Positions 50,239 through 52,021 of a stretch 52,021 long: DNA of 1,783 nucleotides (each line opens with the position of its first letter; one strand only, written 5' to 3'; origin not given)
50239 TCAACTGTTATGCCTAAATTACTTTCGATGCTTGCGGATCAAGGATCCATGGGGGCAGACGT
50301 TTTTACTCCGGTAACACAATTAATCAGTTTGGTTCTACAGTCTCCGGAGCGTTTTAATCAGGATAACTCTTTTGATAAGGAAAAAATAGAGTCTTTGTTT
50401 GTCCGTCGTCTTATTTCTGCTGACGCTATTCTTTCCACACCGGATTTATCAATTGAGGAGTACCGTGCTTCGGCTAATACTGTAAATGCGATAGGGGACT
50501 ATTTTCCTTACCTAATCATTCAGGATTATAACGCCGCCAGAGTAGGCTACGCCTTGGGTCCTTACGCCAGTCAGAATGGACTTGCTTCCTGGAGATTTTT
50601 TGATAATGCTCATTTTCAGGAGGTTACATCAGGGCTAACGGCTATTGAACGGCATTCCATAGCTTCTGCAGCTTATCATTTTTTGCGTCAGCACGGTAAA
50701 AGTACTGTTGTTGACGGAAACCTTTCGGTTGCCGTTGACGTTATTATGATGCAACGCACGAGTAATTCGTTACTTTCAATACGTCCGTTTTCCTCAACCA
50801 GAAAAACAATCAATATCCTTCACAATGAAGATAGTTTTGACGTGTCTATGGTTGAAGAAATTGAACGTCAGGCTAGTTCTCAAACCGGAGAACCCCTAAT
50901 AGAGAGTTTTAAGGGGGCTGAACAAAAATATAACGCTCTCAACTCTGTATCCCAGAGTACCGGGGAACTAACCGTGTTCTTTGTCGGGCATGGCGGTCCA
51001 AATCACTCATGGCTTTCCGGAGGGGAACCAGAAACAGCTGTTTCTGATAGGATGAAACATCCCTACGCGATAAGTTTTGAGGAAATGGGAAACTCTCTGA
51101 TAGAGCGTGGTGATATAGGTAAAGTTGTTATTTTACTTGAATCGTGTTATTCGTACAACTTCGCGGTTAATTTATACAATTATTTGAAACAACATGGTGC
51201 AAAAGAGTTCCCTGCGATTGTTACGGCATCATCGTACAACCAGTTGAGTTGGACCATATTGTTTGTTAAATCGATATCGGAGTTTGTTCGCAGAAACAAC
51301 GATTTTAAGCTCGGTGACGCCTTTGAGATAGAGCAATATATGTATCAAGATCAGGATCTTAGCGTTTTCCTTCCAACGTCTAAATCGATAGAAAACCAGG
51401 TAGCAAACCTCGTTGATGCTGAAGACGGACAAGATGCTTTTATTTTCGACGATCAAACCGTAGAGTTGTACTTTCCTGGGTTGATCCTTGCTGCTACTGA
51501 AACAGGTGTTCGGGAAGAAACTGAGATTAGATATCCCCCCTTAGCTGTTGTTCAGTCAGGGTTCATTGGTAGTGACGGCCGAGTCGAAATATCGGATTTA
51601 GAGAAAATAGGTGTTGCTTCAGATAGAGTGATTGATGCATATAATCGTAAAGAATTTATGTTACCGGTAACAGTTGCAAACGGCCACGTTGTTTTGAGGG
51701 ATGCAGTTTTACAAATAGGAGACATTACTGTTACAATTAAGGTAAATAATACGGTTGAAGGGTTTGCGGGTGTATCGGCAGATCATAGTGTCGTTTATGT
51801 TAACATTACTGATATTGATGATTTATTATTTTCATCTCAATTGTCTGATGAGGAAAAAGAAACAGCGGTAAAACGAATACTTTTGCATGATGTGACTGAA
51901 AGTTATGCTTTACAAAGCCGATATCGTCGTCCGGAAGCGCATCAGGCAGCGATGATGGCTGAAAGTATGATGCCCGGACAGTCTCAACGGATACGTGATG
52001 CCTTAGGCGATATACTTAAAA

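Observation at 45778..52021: Uninterrupted ORF of more than 2,081 codons, absent from the ORF track and running off the window end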

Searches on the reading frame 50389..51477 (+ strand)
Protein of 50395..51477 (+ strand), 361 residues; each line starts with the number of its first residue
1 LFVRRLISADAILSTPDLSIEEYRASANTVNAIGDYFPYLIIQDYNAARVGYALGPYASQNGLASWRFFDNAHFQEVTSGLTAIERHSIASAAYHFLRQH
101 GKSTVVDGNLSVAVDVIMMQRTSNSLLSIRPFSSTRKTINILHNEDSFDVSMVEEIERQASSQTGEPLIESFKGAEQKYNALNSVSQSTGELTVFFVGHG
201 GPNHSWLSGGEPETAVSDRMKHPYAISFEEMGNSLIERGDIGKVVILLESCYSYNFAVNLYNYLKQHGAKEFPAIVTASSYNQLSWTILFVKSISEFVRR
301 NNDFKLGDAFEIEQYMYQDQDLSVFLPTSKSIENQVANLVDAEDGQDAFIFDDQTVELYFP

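Call 39: find_homologous_proteins(query=window:50395-51477:+)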
Query window:50395-51477:+: 1962 candidates shared short words with the query, none scored E <= 0.001.

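Call 45: search_solved_structures(query=A2, max_evalue=10, show_alignments=2)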
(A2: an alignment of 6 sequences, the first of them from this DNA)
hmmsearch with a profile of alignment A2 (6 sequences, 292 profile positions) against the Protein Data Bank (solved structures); distinct sequences matched with E-value up to 10: 8.
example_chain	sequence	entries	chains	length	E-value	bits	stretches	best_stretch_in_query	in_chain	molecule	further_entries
7k3r_A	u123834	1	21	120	0.052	15.9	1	41-132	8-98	Interferon-inducible protein AIM2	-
7rr5_T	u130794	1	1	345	0.064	15.6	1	191-237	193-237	Translation machinery-associated protein 46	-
9l1f_A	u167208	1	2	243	0.27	13.5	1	188-239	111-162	2,5-diamino-6-ribosylamino-4(3H)-pyrimidinone 5'-phosphate reductase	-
9l1h_A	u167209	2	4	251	0.28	13.4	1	188-239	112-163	2,5-diamino-6-ribosylamino-4(3H)-pyrimidinone 5'-phosphate reductase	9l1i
3vd8_A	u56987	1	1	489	0.34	13.2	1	39-130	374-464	Maltose-binding periplasmic protein, Interferon-inducible protein AIM2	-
6r6k_A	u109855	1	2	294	0.4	12.9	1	130-196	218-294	ABC transporter substrate-binding protein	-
6r3z_A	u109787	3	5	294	0.67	12.2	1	130-195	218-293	Probable adhesion protein | Adhesion protein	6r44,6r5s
9c95_A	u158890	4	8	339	1.5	11.1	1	223-260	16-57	AprG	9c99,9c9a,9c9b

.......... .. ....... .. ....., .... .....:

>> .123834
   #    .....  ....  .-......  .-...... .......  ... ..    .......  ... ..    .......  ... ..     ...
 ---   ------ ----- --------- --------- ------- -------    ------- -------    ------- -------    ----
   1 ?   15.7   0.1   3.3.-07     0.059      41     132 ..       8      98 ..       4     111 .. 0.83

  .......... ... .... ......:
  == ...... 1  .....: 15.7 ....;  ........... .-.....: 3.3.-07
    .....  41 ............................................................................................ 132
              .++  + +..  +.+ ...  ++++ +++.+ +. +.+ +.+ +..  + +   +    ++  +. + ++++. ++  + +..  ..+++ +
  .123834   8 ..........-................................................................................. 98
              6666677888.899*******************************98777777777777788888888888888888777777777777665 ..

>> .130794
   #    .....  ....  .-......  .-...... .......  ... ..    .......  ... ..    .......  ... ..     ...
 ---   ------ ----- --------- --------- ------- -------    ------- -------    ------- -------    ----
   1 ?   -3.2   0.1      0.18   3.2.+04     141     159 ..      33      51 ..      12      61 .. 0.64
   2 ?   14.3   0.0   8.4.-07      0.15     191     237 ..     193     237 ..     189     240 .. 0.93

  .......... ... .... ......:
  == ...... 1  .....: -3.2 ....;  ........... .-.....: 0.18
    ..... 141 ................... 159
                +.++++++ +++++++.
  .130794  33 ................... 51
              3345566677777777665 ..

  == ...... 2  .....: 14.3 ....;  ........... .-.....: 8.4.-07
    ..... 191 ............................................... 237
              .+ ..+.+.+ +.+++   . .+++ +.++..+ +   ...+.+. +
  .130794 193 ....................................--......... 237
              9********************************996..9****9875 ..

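Call 54: predict_structure(alignment_id=A3)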
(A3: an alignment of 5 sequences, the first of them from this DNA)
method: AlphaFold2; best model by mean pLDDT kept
length: 343 residues; sequences in the alignment: 5
mean_pLDDT: 62.6   pTM: 0.62
mean pLDDT of the five models: 62.6, 62.2, 60.4, 59.2, 56.8
residues with pLDDT >= 90: 20; 70-90: 100; 50-70: 134; < 50: 89
segments of 3 or more residues with pLDDT < 50: 1-18, 28-64, 149-151, 282-287, 304-309, 320-324, 329-331
pLDDT, mean of each block of 10 residues (from residue 1): 44 47 49 41 42 44 53 79 61 67 66 73 58 64 68 52 55 79 91 80 74 53 76 94 81 72 87 73 47 52 48 51 49 57 59
secondary structure, 60 per line:
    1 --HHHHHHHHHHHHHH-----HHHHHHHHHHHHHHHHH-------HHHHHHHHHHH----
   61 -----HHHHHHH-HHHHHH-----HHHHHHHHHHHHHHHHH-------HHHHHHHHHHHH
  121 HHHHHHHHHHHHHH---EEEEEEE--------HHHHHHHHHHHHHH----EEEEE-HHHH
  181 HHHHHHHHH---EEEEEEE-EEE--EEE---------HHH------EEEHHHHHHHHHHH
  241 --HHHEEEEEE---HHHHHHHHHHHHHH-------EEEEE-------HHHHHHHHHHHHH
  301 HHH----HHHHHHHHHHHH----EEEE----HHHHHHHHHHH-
elements in order: H3-16 H22-38 H46-56 H66-72 H74-79 H85-101 H109-134 E138-144 H153-166 E171-175 H177-189 E193-199 E201-203 E206-208 E227-229 H230-240 E246-251 H255-268 E276-280 H288-303 H308-319 E324-327 H332-342

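Call 57: fold_search(model_id=the predicted structure, library=pdb)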
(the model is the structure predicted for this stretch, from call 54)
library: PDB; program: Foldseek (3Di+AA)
matches with E <= 10: 581; with E <= 0.001: 1
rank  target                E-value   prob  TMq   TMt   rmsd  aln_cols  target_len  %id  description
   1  8tl0_A                5.2e-04  1.00  0.35  0.27   5.4       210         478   14  Structure of activated SAVED-CHAT filament (released 2024-03-06)
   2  8tl0_C                2.9e-03  1.00  0.32  0.25   6.3       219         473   15  Structure of activated SAVED-CHAT filament (released 2024-03-06)
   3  5v6u_B                3.1e-03  1.00  0.34  0.50   6.3       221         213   10  Crystal structure of human caspase-7 soaked with allosteric inhibitor 2-[(2-acetylphenyl)sulfanyl]benzoic acid (released 2017-10-18)
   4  4jr2_B                4.3e-03  1.00  0.28  0.38   8.3       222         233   10  Human procaspase-7/caspase-7 heterodimer bound to Ac-DEVD-CMK (released 2013-05-08)
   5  6ns7_B                8.1e-03  1.00  0.33  0.43   6.2       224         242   12  Crystal structure of murine caspase-11 (released 2020-07-29)
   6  4jr2_A                8.9e-03  1.00  0.33  0.46   6.6       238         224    9  Human procaspase-7/caspase-7 heterodimer bound to Ac-DEVD-CMK (released 2013-05-08)
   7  3deh_D                1.1e-02  0.99  0.27  0.38   8.1       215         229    8  Crystal Structures of Caspase-3 with Bound Isoquinoline-1,3,4-trione Derivative Inhibitors (released 2008-09-02)
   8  1jxq_A                1.3e-02  0.99  0.30  0.40   8.7       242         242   12  Structure of cleaved, CARD domain deleted Caspase-9 (released 2001-12-12)
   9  4ps0_A                1.8e-02  1.00  0.32  0.42   7.1       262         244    8  Caspase-8 specific unnatural amino acid peptides (released 2015-01-21)
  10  9o4k_A                2.7e-02  0.28  0.17  0.15  24.2       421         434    9  Cryo-EM Structure of the Arabidopsis GA3-GID1A-RGA-SLY1-ASK1 Complex (released 2025-07-23)
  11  1m72_A                4.2e-02  0.96  0.25  0.32   9.4       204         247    9  Crystal Structure of Caspase-1 from Spodoptera frugiperda (released 2004-01-20)
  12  7wld_K                5.1e-02  0.97  0.27  0.28   7.2       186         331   11  Cryo-EM structure of the human glycosylphosphatidylinositol transamidase complex at 2.53 Angstrom resolution (released 2022-04-27)
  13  3e4c_B                7.9e-02  0.98  0.33  0.41   9.2       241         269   12  Procaspase-1 zymogen domain crystal structure (released 2008-12-30)
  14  7wr0                  7.9e-02  0.97  0.34  0.45   6.5       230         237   11  P32 of caspase-4 C258A mutant (released 2023-01-25)
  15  7kmf_C                9.1e-02  0.41  0.18  0.19  15.3       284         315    8  Sugar phosphate activation of the stress sensor eIF2B (released 2021-07-14)
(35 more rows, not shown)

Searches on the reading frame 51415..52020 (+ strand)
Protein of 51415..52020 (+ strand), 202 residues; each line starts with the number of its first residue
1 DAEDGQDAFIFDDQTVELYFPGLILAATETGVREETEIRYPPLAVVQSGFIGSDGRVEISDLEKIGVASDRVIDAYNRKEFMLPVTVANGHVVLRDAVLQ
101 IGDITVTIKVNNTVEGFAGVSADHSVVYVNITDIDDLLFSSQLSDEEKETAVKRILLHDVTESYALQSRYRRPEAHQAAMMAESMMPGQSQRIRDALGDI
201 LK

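Call 60: find_related_loci(query=window:51415-52020:+, collection=metagenome_contigs, flank=10000)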
Query window:51415-52020:+ (202 aa) in metagenome_contigs; peptide patterns used: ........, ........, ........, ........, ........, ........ (x = any residue, [..] = any of these).
236 stretches matched a pattern, but none encodes a relative of the query by tblastn (E <= 1e-3).
